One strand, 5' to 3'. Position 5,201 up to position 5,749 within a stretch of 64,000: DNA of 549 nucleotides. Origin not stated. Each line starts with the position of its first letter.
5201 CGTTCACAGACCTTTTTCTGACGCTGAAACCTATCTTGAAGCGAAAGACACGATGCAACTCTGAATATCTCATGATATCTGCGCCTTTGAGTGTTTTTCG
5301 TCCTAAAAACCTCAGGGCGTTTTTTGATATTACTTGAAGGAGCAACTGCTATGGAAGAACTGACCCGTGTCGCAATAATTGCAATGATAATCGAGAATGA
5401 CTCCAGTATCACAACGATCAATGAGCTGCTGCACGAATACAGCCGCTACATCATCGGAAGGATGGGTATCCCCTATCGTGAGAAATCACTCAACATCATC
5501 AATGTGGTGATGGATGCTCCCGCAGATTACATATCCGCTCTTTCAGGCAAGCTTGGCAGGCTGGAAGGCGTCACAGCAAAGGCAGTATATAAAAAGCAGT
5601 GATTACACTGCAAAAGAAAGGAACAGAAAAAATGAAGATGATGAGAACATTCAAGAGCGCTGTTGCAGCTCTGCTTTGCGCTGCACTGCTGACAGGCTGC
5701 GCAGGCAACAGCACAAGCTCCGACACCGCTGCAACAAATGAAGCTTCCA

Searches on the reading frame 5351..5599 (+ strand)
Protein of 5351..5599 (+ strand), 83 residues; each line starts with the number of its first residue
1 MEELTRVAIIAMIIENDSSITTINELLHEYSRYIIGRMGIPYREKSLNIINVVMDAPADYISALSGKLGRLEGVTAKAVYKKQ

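Call 9: search_protein_families(library=pfam, proteins=[window:5351-5599:+])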
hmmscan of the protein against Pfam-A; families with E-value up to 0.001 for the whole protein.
window:5351-5599:+ (83 aa): 1 family
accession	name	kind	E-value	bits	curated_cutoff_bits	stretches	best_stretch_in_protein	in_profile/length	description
PF21699.3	TM1266-like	-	3.4e-31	107.5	27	1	6-78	1-74/74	Iron-only hydrogenase system regulator, putative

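Call 10: search_protein_families(library=ncbifam, proteins=[window:5351-5599:+])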
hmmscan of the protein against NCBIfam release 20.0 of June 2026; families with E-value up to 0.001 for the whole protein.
window:5351-5599:+ (83 aa): 1 family
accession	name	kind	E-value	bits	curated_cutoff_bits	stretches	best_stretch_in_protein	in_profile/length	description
TIGR03959.1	hyd_TM1266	equivalog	1.1e-31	108.5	60.8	1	6-80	1-75/76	TM1266 family iron-only hydrogenase system putative regulator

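Call 11: find_related_loci(query=window:5351-5599:+, collection=genome_contigs, flank=3000)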
Query window:5351-5599:+ (83 aa) in genome_contigs; peptide patterns used: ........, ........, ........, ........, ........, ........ (x = any residue, [..] = any of these).
347 stretches matched a pattern; 46 encode a relative of the query (tblastn E <= 1e-3); 46 distinct loci.
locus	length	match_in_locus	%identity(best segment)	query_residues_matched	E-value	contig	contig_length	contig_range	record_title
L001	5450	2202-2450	99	1-83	6e-51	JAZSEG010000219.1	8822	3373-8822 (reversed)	MAG: Oscillospiraceae bacterium isolate T1900044591_TS20190057.MAGScoT_cleanbin_000024 SGB_635_k141_1814404, whole genom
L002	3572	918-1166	89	1-83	1e-46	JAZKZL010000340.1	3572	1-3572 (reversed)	MAG: Oscillospiraceae bacterium isolate T1900045088_TC20190082.MAGScoT_cleanbin_000028 SGB_4695_k141_1806504, whole geno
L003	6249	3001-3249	77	1-83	1e-40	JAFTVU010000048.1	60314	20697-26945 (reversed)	MAG: Oscillospiraceae bacterium isolate RGIG4195 Roe_deer_Colon-3__c107215, whole genome shotgun sequence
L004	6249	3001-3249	75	1-83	9e-40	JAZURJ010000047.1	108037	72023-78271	MAG: Oscillospiraceae bacterium isolate T1900044852_TS20190318.MAGScoT_cleanbin_000012 SGB_3030_k141_3075133, whole geno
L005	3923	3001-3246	68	1-82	3e-36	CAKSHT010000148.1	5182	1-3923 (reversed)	MAG: uncultured Oscillospiraceae bacterium isolate REFINED_METABAT215_TOP10_CONTIGS_1500_ASSEMBLY_K77_MERGED__Hadza_MoBi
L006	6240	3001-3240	70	3-82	2e-34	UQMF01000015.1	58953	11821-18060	uncultured Ruminococcaceae bacterium isolate UMGS423 genome assembly, contig: NODE_262_length_58953_cov_10.049068, whole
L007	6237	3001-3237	65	5-83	5e-33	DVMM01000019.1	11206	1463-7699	MAG TPA_asm: Candidatus Egerieisoma faecipullorum isolate CHK195-4489 CHK195__C27970_L11206_ERR3414590, whole genome sho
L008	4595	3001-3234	60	5-82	2e-32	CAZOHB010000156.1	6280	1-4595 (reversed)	MAG TPA_asm: uncultured Parasporobacterium sp. isolate SRP278969_co2_691 genome assembly, contig: NODE_18312_length_6280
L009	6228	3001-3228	64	5-80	7e-32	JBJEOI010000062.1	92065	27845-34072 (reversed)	MAG: Acutalibacteraceae bacterium isolate SARD02_bin.027 NODE_71_length_92065_cov_10.160678, whole genome shotgun sequen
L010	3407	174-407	64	5-82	6e-32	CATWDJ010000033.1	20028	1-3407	MAG TPA_asm: uncultured Lachnospiraceae bacterium isolate ERR9322432_bin.32_MetaWRAP_v1.3_MAG genome assembly, contig: E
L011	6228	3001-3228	66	5-80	5e-32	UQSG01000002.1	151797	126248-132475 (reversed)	uncultured Clostridium sp. isolate UMGS593 genome assembly, contig: NODE_103_length_151797_cov_7.983281, whole genome sh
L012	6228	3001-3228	64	5-80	4e-32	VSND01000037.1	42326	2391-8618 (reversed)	MAG: Lachnospiraceae bacterium isolate S9779_S26_bin.31 S9779_S26_S9779_S26_bin.31_contig_37, whole genome shotgun seque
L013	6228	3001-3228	63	5-80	4e-31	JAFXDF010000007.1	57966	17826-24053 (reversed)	MAG: Clostridia bacterium isolate RGIG6309 Sheep_Rectum-3__c30914, whole genome shotgun sequence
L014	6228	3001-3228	63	5-80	2e-31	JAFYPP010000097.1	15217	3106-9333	MAG: Clostridia bacterium isolate RGIG7306 Water_buffalos_Cecum-4__c740070, whole genome shotgun sequence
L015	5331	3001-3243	61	1-82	2e-31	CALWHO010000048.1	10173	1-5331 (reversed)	MAG: uncultured Lachnospiraceae bacterium isolate E06__bin171 genome assembly, contig: E06__k127_2498559, whole genome s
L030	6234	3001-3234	59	5-82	5e-30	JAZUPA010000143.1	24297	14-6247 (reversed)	MAG: Acutalibacteraceae bacterium isolate T1900044868_TS20190334.MAGScoT_cleanbin_000047 SGB_3151_k141_3237032, whole ge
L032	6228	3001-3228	61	5-80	2e-29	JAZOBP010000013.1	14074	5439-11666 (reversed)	MAG: Lawsonibacter sp. isolate T1900044757_TS20190223.MAGScoT_cleanbin_000147 SGB_2318_k141_2913601, whole genome shotgu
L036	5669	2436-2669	55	5-82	4e-28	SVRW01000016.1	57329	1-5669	MAG: Oscillospiraceae bacterium isolate SIG653 NODE_12964_length_57329_cov_3.089263, whole genome shotgun sequence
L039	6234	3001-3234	58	5-82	2e-27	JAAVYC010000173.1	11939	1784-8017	MAG: Lachnospiraceae bacterium isolate ABMPRH_280_0 k141_1110066, whole genome shotgun sequence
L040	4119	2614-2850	54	5-83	2e-27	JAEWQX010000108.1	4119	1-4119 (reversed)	MAG: Bacillota bacterium isolate OH_SBrB_34 k127_862543, whole genome shotgun sequence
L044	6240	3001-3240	44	1-81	1e-23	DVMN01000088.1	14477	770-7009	MAG TPA_asm: Candidatus Limadaptatus stercorigallinarum isolate 1063 CHK57__C366169_L14477_ERR2241743, whole genome shot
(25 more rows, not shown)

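Call 18: search_protein_families(library=ncbifam, proteins=[L030:3252-4289:+, L030:4309-5724:+, L030:5737-6234:+, L036:2678-3721:+, L039:3245-4285:+, L008:3149-4033:+, L040:2948-4117:+, L032:3259-4305:+, L044:2994-4313:+, L032:4218-5066:+], max_evalue=0.00001)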
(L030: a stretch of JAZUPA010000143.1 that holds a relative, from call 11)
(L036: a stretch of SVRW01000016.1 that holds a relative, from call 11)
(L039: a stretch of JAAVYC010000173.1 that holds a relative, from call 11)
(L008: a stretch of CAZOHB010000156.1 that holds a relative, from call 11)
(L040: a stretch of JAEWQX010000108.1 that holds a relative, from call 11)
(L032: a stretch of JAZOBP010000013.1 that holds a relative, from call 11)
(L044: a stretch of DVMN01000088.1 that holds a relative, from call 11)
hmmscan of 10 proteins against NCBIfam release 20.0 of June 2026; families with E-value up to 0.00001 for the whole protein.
L030:3252-4289:+ (346 aa): 19 families
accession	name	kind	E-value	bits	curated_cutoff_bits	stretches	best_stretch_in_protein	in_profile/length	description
TIGR03956.1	rSAM_HydE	equivalog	7.6e-175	581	254.6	1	4-343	1-340/340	[FeFe] hydrogenase H-cluster radical SAM maturase HydE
TIGR03910.1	pyrrolys_PylB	equivalog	1.7e-47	162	348.2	1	4-313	8-317/347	methylornithine synthase PylB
TIGR00433.2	bioB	equivalog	6.3e-22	78.2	225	1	16-293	5-282/307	biotin synthase BioB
TIGR03955.1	rSAM_HydG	equivalog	5.5e-19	67.9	312.15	1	3-176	36-214/470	[FeFe] hydrogenase H-cluster radical SAM maturase HydG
TIGR03699.1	menaquin_MqnC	equivalog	1.3e-18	67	428.1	1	31-306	17-311/342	cyclic dehypoxanthinyl futalosine synthase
TIGR02351.2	thiH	equivalog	1.1e-15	57.6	380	1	9-175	30-194/364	2-iminoacetate synthase ThiH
TIGR03551.1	F420_cofH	equivalog_domain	1.4e-14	53.7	374.1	1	21-146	8-130/345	5-amino-6-(D-ribitylamino)uracil--L-tyrosine 4-hydroxyphenyl transferase CofH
TIGR00423.1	TIGR00423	subfamily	1.9e-14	53.7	260.25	1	56-134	9-87/310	CofH family radical SAM protein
NF005609.0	PRK07360.1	equivalog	2.1e-12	46.5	426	1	5-135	12-145/374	7,8-didemethyl-8-hydroxy-5-deazariboflavin synthase subunit CofH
NF006687.0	PRK09234.1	equivalog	4.5e-12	44.9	1018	1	9-134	487-613/849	bifunctional FO biosynthesis protein CofGH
TIGR03700.1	mena_SCO4494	equivalog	4.3e-11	42.3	434.55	1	5-134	2-130/351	aminofutalosine synthase MqnE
TIGR03957.1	rSAM_HmdB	equivalog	2e-10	40.4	320.9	1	18-301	5-290/317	5,10-methenyltetrahydromethanopterin hydrogenase cofactor biosynthesis protein HmdB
NF006276.0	PRK08444.1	equivalog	1.3e-09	37.6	560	1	3-134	2-131/353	aminofutalosine synthase MqnE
NF006277.0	PRK08445.1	equivalog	1e-08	34.4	576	1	36-134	23-124/348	dehypoxanthine futalosine cyclase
TIGR03550.1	F420_cofG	equivalog_domain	1.4e-06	27.7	213.35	1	56-112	8-64/322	7,8-didemethyl-8-hydroxy-5-deazariboflavin synthase CofG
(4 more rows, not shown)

L030:4309-5724:+ (472 aa): 10 families
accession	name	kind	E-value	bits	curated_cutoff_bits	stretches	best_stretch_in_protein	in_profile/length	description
TIGR03955.1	rSAM_HydG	equivalog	1e-284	944.1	312.15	1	2-472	1-470/470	[FeFe] hydrogenase H-cluster radical SAM maturase HydG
TIGR02351.2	thiH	equivalog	9.5e-86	288.1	380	1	33-383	24-358/364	2-iminoacetate synthase ThiH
TIGR03910.1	pyrrolys_PylB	equivalog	2.2e-28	99.2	348.2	1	35-214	5-183/347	methylornithine synthase PylB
TIGR03956.1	rSAM_HydE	equivalog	5e-25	88.5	254.6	1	40-217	3-175/340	[FeFe] hydrogenase H-cluster radical SAM maturase HydE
TIGR04158.1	rSAM_MIA_synth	equivalog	4.4e-19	68.5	400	1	65-368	40-346/368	3-methyl-2-indolic acid synthase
NF005609.0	PRK07360.1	equivalog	8.9e-11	41.1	426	1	32-162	5-137/374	7,8-didemethyl-8-hydroxy-5-deazariboflavin synthase subunit CofH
TIGR03551.1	F420_cofH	equivalog_domain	2e-08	33.5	374.1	1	52-162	5-114/345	5-amino-6-(D-ribitylamino)uracil--L-tyrosine 4-hydroxyphenyl transferase CofH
TIGR03699.1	menaquin_MqnC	equivalog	1e-07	31.1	428.1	1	62-164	14-122/342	cyclic dehypoxanthinyl futalosine synthase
TIGR03700.1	mena_SCO4494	equivalog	3.8e-07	29.4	434.55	1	39-161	2-122/351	aminofutalosine synthase MqnE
NF006687.0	PRK09234.1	equivalog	5e-06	24.9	1018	1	25-152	469-597/849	bifunctional FO biosynthesis protein CofGH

L030:5737-6234:+ (166 aa): 20 families
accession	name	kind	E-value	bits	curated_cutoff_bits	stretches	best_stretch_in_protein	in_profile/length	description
TIGR03918.1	GTP_HydF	equivalog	2e-61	208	325.55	1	6-162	1-164/392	[FeFe] hydrogenase H-cluster maturation GTPase HydF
TIGR03594.1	GTPase_EngA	equivalog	2.9e-27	95.8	306.7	1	10-135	173-300/432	ribosome biogenesis GTPase Der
TIGR00450.1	mnmE_trmE_thdF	equivalog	5.9e-27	94.8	252.6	1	13-153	210-352/446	tRNA uridine-5-carboxymethylaminomethyl(34) synthesis GTPase MnmE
TIGR00231.1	small_GTP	domain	5e-24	84.9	42.5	1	12-136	3-128/164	GTP-binding protein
NF003661.0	PRK05291.1-3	equivalog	1.4e-22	80.7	380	1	13-160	217-365/448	tRNA uridine-5-carboxymethylaminomethyl(34) synthesis GTPase MnmE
NF000908.1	PRK00089.1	equivalog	6.6e-22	78.1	237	1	14-152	5-154/291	GTPase Era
NF002828.0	PRK03003.1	equivalog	9e-19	67.4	631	1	9-135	211-339/477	ribosome biogenesis GTPase Der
NF007071.0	PRK09518.1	equivalog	7.8e-18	64.3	953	1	14-135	446-570/706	bifunctional cytidylate kinase/GTPase Der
TIGR00436.1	era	equivalog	3.5e-16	59.4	116.25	1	14-134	2-121/270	GTPase Era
TIGR03598.1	GTPase_YsxC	equivalog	8.2e-15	55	124.45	1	2-142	8-151/186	ribosome biogenesis GTP-binding protein YihA/YsxC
TIGR03156.1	GTP_HflX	equivalog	4.1e-14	52.3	216.75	1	12-162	189-348/351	GTPase HflX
TIGR03597.1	GTPase_YqeH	equivalog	1.8e-09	37.2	297.4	1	13-88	156-233/361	ribosome biogenesis GTPase YqeH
TIGR00437.1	feoB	equivalog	2e-09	36.7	315.65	1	19-133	1-112/594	ferrous iron transport protein B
TIGR03596.1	GTPase_YlqF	equivalog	2.2e-09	37.1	208.2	1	12-71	118-173/276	ribosome biogenesis GTPase YlqF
NF008280.0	PRK11058.1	equivalog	5e-08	32.1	441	1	15-158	200-354/426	ribosome rescue GTPase HflX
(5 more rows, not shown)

L036:2678-3721:+ (348 aa): 19 families
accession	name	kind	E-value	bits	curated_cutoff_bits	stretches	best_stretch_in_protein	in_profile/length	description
TIGR03956.1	rSAM_HydE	equivalog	1.4e-169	563.7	254.6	1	4-343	1-340/340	[FeFe] hydrogenase H-cluster radical SAM maturase HydE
TIGR03910.1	pyrrolys_PylB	equivalog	2.2e-38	132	348.2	1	4-300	8-304/347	methylornithine synthase PylB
TIGR00433.2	bioB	equivalog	1.1e-19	70.8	225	1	18-293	7-282/307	biotin synthase BioB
TIGR03955.1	rSAM_HydG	equivalog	4.2e-17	61.7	312.15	1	3-175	36-213/470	[FeFe] hydrogenase H-cluster radical SAM maturase HydG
TIGR02351.2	thiH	equivalog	5e-16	58.7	380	1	11-175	32-194/364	2-iminoacetate synthase ThiH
TIGR03699.1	menaquin_MqnC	equivalog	2.8e-14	52.7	428.1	1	34-135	20-124/342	cyclic dehypoxanthinyl futalosine synthase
TIGR03551.1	F420_cofH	equivalog_domain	4.9e-14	51.9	374.1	1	16-134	3-121/345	5-amino-6-(D-ribitylamino)uracil--L-tyrosine 4-hydroxyphenyl transferase CofH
NF005609.0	PRK07360.1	equivalog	1.3e-12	47.2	426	1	4-134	11-144/374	7,8-didemethyl-8-hydroxy-5-deazariboflavin synthase subunit CofH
NF006687.0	PRK09234.1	equivalog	1.6e-12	46.4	1018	1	6-134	484-613/849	bifunctional FO biosynthesis protein CofGH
TIGR00423.1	TIGR00423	subfamily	5e-12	45.7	260.25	1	56-133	9-86/310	CofH family radical SAM protein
TIGR03957.1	rSAM_HmdB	equivalog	3.5e-11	42.9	320.9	1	17-301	4-290/317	5,10-methenyltetrahydromethanopterin hydrogenase cofactor biosynthesis protein HmdB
TIGR03700.1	mena_SCO4494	equivalog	7.4e-10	38.3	434.55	1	5-134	2-130/351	aminofutalosine synthase MqnE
NF001199.0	PRK00164.2-1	equivalog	1.2e-09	37.7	231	1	56-174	16-131/308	GTP 3',8-cyclase MoaA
TIGR02668.1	moaA_archaeal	equivalog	2.1e-09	36.8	325.25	1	56-173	14-128/303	GTP 3',8-cyclase MoaA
NF006276.0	PRK08444.1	equivalog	4.8e-09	35.7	560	1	3-134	2-131/353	aminofutalosine synthase MqnE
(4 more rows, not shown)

L039:3245-4285:+ (347 aa): 18 families
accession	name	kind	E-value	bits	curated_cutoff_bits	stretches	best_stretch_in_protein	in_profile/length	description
TIGR03956.1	rSAM_HydE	equivalog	2.9e-173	575.8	254.6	1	5-341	2-339/340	[FeFe] hydrogenase H-cluster radical SAM maturase HydE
TIGR03910.1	pyrrolys_PylB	equivalog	9.2e-45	153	348.2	1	4-298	8-303/347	methylornithine synthase PylB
TIGR00433.2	bioB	equivalog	2e-23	83.1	225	1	14-292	3-282/307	biotin synthase BioB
TIGR03955.1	rSAM_HydG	equivalog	1.1e-18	66.9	312.15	1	4-231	37-271/470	[FeFe] hydrogenase H-cluster radical SAM maturase HydG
TIGR02351.2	thiH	equivalog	1.1e-15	57.6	380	1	11-181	32-203/364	2-iminoacetate synthase ThiH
TIGR03551.1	F420_cofH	equivalog_domain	1.6e-12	47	374.1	1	15-133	2-121/345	5-amino-6-(D-ribitylamino)uracil--L-tyrosine 4-hydroxyphenyl transferase CofH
TIGR03699.1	menaquin_MqnC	equivalog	6.2e-12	45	428.1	1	15-133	4-123/342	cyclic dehypoxanthinyl futalosine synthase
TIGR03957.1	rSAM_HmdB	equivalog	2e-10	40.4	320.9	1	17-301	4-291/317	5,10-methenyltetrahydromethanopterin hydrogenase cofactor biosynthesis protein HmdB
NF005609.0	PRK07360.1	equivalog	4.2e-10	38.9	426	1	4-132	11-143/374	7,8-didemethyl-8-hydroxy-5-deazariboflavin synthase subunit CofH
TIGR00423.1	TIGR00423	subfamily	1.3e-09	37.8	260.25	1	55-133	9-87/310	CofH family radical SAM protein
NF006687.0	PRK09234.1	equivalog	9.7e-09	33.9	1018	1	8-130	486-610/849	bifunctional FO biosynthesis protein CofGH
TIGR02668.1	moaA_archaeal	equivalog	1.4e-08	34.1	325.25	1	55-212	14-167/303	GTP 3',8-cyclase MoaA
NF001199.0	PRK00164.2-1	equivalog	4.3e-08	32.6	231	1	55-174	16-132/308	GTP 3',8-cyclase MoaA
NF006308.0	PRK08508.1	equivalog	1.4e-06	27.7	377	1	60-262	16-218/279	biotin synthase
NF006276.0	PRK08444.1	equivalog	2.2e-06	26.9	560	1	4-130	3-128/353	aminofutalosine synthase MqnE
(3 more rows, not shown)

L008:3149-4033:+ (295 aa): 10 families
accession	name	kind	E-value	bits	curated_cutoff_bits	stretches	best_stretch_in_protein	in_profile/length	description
TIGR01287.1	nifH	equivalog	3.8e-90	301.9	394.35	1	48-293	1-246/275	nitrogenase iron protein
NF033200.1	F430_CfbC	exception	1.3e-88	296.8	402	1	48-293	1-240/260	Ni-sirohydrochlorin a,c-diamide reductive cyclase ATP-dependent reductase subunit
NF009701.0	PRK13230.1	subfamily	8.7e-81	271.1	350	1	47-291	1-257/291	nitrogenase reductase-like protein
NF009702.0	PRK13231.1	equivalog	1.2e-78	264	427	1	47-292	2-239/264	nitrogenase reductase-like protein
TIGR01281.1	DPOR_bchL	equivalog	6.3e-53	179.9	345.15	1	49-292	2-244/268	ferredoxin:protochlorophyllide reductase (ATP-dependent) iron-sulfur ATP-binding protein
TIGR02016.1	BchX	equivalog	5.5e-49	167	331.2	1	49-277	2-230/296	chlorophyllide a reductase iron protein subunit X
TIGR01969.1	minD_arch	subfamily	6.9e-14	51.6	201.75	1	52-84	6-38/251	cell division ATPase MinD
NF041136.1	MrpORP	equivalog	7.5e-07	28.7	450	0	50-81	9-40/365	iron-sulfur cluster carrier protein MrpORP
TIGR01968.1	minD_bact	equivalog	2e-06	27.3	212.9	0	53-84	8-39/261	septum site-determining protein MinD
NF041546.1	ParA_partition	equivalog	9e-06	25.4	180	0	54-87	7-40/203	ParA family partition ATPase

L040:2948-4117:+ (390 aa): 14 families
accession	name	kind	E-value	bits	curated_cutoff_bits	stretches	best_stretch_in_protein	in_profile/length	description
TIGR03955.1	rSAM_HydG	equivalog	1.1e-237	789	312.15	1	6-390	1-384/470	[FeFe] hydrogenase H-cluster radical SAM maturase HydG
TIGR02351.2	thiH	equivalog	3e-86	289.7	380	1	39-387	22-358/364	2-iminoacetate synthase ThiH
TIGR03910.1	pyrrolys_PylB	equivalog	3.9e-34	118.1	348.2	1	39-317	5-271/347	methylornithine synthase PylB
TIGR03956.1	rSAM_HydE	equivalog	5.6e-28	98.2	254.6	1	43-316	2-261/340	[FeFe] hydrogenase H-cluster radical SAM maturase HydE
TIGR04158.1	rSAM_MIA_synth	equivalog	6.7e-22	77.8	400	1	75-372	45-346/368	3-methyl-2-indolic acid synthase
TIGR00433.2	bioB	equivalog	3e-15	56.3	225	1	53-341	4-281/307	biotin synthase BioB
NF005609.0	PRK07360.1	equivalog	8.6e-11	41.2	426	1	35-164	4-135/374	7,8-didemethyl-8-hydroxy-5-deazariboflavin synthase subunit CofH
TIGR03551.1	F420_cofH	equivalog_domain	2.1e-09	36.7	374.1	1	54-164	3-112/345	5-amino-6-(D-ribitylamino)uracil--L-tyrosine 4-hydroxyphenyl transferase CofH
TIGR03699.1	menaquin_MqnC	equivalog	5.8e-09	35.2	428.1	1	56-164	7-114/342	cyclic dehypoxanthinyl futalosine synthase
TIGR03700.1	mena_SCO4494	equivalog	3.6e-08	32.7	434.55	1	42-164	1-121/351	aminofutalosine synthase MqnE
NF001199.0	PRK00164.2-1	equivalog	1.8e-06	27.4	231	1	91-218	13-132/308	GTP 3',8-cyclase MoaA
TIGR02668.1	moaA_archaeal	equivalog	2.3e-06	26.8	325.25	1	94-242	14-151/303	GTP 3',8-cyclase MoaA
TIGR00423.1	TIGR00423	subfamily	2.6e-06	26.9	260.25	1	96-166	11-80/310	CofH family radical SAM protein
TIGR03550.1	F420_cofG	equivalog_domain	2.9e-06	26.7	213.35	1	96-345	10-267/322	7,8-didemethyl-8-hydroxy-5-deazariboflavin synthase CofG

L032:3259-4305:+ (349 aa): 24 families
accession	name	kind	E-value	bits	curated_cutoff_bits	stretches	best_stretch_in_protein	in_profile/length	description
TIGR03956.1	rSAM_HydE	equivalog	4.6e-164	545.6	254.6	1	4-342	1-339/340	[FeFe] hydrogenase H-cluster radical SAM maturase HydE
TIGR03910.1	pyrrolys_PylB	equivalog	2.4e-50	171.4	348.2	1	2-342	6-342/347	methylornithine synthase PylB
TIGR00433.2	bioB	equivalog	2.1e-22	79.8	225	1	14-293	3-282/307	biotin synthase BioB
TIGR03955.1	rSAM_HydG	equivalog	3.3e-18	65.4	312.15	1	3-235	36-281/470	[FeFe] hydrogenase H-cluster radical SAM maturase HydG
TIGR02351.2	thiH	equivalog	1e-17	64.3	380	1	11-210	32-232/364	2-iminoacetate synthase ThiH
TIGR03699.1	menaquin_MqnC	equivalog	1.1e-17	63.9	428.1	1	30-328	16-331/342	cyclic dehypoxanthinyl futalosine synthase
NF006687.0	PRK09234.1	equivalog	3.2e-17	62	1018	1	7-134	485-613/849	bifunctional FO biosynthesis protein CofGH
TIGR03551.1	F420_cofH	equivalog_domain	3e-16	59.2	374.1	1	16-134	3-121/345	5-amino-6-(D-ribitylamino)uracil--L-tyrosine 4-hydroxyphenyl transferase CofH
TIGR03957.1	rSAM_HmdB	equivalog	1.8e-13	50.4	320.9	1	17-302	4-291/317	5,10-methenyltetrahydromethanopterin hydrogenase cofactor biosynthesis protein HmdB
NF005609.0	PRK07360.1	equivalog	3.6e-13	49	426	1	4-134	11-144/374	7,8-didemethyl-8-hydroxy-5-deazariboflavin synthase subunit CofH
TIGR00423.1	TIGR00423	subfamily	7.8e-12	45.1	260.25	1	56-134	9-87/310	CofH family radical SAM protein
TIGR03700.1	mena_SCO4494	equivalog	2.2e-11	43.3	434.55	1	5-134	2-130/351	aminofutalosine synthase MqnE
TIGR03550.1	F420_cofG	equivalog_domain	1.7e-07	30.7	213.35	1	56-109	8-61/322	7,8-didemethyl-8-hydroxy-5-deazariboflavin synthase CofG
NF006308.0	PRK08508.1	equivalog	1.7e-07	30.7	377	1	61-281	16-236/279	biotin synthase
NF004580.0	PRK05926.1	equivalog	1.9e-07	30.7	583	1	1-93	15-109/370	hypothetical protein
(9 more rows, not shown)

L044:2994-4313:+ (440 aa): 0 families

L032:4218-5066:+ (283 aa): 10 families
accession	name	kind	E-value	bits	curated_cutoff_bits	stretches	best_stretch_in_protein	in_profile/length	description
NF040733.1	ABC_perm_U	equivalog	3.2e-44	151.3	295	1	34-276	5-246/251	ABC transporter permease subunit SaoP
NF008470.0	PRK11365.1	equivalog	6.5e-42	143.7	347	1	31-273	5-247/263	aliphatic sulfonate ABC transporter permease SsuC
NF007545.0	PRK10160.1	equivalog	1.6e-35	122.9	342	1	44-263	31-255/275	taurine ABC transporter permease TauC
TIGR01183.1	ntrB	equivalog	4.4e-23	82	209.05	1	84-268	15-199/202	nitrate ABC transporter permease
TIGR03416.1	ABC_choXWV_perm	equivalog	3.6e-13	49.6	363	1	33-264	38-263/267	choline ABC transporter permease subunit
NF008196.0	PRK10952.1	equivalog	4e-11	42.3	439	1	74-251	130-306/356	glycine betaine/L-proline ABC transporter permease ProW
TIGR01097.1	PhnE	equivalog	9.4e-08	31.8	216.7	1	65-267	47-243/252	phosphonate ABC transporter, permease protein PhnE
NF040839.1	tungstate_WtpB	equivalog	1.4e-06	28.2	340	1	153-211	127-186/251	tungstate ABC transporter permease WtpB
TIGR02141.1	modB_ABC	equivalog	2.1e-06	27.5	182.6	1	140-211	66-141/208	molybdate ABC transporter permease subunit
TIGR01581.1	Mo_ABC_porter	hypoth_equivalog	2.7e-06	27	210.3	1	155-214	104-167/225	ABC transporter permease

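Call 20: find_related_loci(query=A1, collection=genome_contigs, flank=2500)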
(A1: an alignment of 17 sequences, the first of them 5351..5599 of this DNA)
Query A1 (83 aa) in genome_contigs; peptide patterns used: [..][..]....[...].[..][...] (x = any residue, [..] = any of these).
600 stretches matched a pattern (row limit reached: there are more); 600 encode a relative of the query (tblastn E <= 1e-3); the best 80 are kept; 80 distinct loci.
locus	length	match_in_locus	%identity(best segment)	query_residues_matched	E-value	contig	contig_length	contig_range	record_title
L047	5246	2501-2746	77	1-82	3e-39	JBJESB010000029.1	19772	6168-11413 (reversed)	MAG: Oscillospiraceae bacterium isolate PUUB23_bin.030 NODE_1548_length_19772_cov_7.848354, whole genome shotgun sequenc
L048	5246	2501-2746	72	1-82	8e-37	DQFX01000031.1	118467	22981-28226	MAG TPA_asm: Oscillospiraceae bacterium isolate UBA10671 contig_646, whole genome shotgun sequence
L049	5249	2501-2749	72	1-83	5e-36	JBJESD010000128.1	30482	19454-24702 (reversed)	MAG: Oscillospiraceae bacterium isolate LOHA21_bin.003 NODE_619_length_30482_cov_6.497913, whole genome shotgun sequence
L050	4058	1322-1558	65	5-83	4e-34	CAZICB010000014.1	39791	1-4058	MAG TPA_asm: uncultured Lachnospiraceae bacterium isolate SRP222994_co1_131 genome assembly, contig: NODE_1753_length_39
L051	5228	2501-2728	70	5-80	3e-34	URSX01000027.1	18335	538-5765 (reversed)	uncultured Clostridiales bacterium isolate UMGS1313 genome assembly, contig: NODE_1437_length_18335_cov_6.818873, whole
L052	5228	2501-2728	70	5-80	1e-33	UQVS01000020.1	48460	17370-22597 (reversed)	uncultured Oscillibacter sp. isolate UMGS683 genome assembly, contig: NODE_514_length_48460_cov_7.227022, whole genome s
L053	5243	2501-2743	62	1-82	4e-33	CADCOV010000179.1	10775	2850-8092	MAG: uncultured Clostridiales bacterium isolate RUG14842 genome assembly, contig: RUG14842_asm_179, whole genome shotgun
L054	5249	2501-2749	63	1-83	2e-33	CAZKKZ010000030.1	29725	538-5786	MAG TPA_asm: uncultured Ruminiclostridium sp. isolate SRP287540_co1_375 genome assembly, contig: NODE_1524_length_29725_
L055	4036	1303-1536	64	5-82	8e-33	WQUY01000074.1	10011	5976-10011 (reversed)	MAG: Oscillospiraceae bacterium isolate Emb289P1bin108 Ga0123355_10022931, whole genome shotgun sequence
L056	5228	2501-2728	66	5-80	1e-32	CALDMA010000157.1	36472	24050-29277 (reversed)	MAG TPA_asm: uncultured Oscillospiraceae bacterium isolate SRR1747033_bin.25_CONCOCT_v1.1_MAG genome assembly, contig: E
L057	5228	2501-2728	67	5-80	2e-32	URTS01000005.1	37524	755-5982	uncultured Oscillibacter sp. isolate UMGS1325 genome assembly, contig: NODE_582_length_37524_cov_3.964824, whole genome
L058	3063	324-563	66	3-82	2e-32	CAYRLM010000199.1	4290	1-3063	MAG TPA_asm: uncultured Ruminococcus sp. isolate SRP222552_co1_130 genome assembly, contig: NODE_28326_length_4290_cov_1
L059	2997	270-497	66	5-80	2e-32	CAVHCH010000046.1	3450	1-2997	Bacteroidaceae bacterium isolate H07636-L1_cleanbin_000025 genome assembly, contig: Spades_H07636-L1_contig_15139, whole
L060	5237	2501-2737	62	5-83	2e-32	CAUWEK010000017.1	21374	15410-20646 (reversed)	MAG: uncultured Dysosmobacter sp. isolate SRS15956991__bin117 genome assembly, contig: SRS15956991_NODE_1406_length_2137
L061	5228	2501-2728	67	5-80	4e-32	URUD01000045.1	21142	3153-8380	uncultured Roseburia sp. isolate UMGS1351 genome assembly, contig: NODE_2241_length_21142_cov_4.670034, whole genome sho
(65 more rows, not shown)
